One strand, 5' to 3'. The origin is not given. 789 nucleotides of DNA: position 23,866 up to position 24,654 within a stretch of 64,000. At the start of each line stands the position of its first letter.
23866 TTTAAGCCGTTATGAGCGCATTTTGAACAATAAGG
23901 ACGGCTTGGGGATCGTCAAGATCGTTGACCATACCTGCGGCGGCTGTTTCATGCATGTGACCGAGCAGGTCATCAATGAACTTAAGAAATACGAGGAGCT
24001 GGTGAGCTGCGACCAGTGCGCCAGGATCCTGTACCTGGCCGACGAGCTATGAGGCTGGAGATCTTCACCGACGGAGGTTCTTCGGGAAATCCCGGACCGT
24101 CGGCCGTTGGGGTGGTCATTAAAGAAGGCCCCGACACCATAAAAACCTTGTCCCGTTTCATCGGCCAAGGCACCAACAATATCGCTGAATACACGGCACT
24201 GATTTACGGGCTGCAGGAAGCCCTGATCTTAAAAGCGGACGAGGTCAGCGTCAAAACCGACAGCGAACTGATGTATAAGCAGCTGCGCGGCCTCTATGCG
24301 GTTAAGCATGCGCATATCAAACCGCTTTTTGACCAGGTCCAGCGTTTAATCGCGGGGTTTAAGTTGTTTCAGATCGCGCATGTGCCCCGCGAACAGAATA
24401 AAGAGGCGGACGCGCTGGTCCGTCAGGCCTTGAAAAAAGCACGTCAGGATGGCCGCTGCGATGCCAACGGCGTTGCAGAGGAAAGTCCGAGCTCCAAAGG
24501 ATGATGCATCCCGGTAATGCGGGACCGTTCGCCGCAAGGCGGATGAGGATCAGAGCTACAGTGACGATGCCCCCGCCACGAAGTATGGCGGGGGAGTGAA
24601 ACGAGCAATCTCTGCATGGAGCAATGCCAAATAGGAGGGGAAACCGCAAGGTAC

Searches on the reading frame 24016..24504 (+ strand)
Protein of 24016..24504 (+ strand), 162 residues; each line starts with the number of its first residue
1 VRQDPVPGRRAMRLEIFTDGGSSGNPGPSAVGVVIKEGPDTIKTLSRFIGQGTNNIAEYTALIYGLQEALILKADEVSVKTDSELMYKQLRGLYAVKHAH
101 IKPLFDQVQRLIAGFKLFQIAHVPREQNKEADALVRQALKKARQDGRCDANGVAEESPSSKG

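Call 76: search_protein_families(library=pfam, proteins=[window:24016-24504:+], max_evalue=0.00001)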
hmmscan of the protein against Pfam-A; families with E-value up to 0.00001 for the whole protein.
window:24016-24504:+ (162 aa): 2 families
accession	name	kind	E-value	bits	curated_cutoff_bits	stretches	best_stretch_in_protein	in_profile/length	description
PF13456.12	RVT_3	-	1.5e-22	80.3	21.6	1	18-138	2-123/123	Reverse transcriptase-like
PF00075.30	RNase_H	-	5.2e-13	49.8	25.8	1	14-139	4-140/141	RNase H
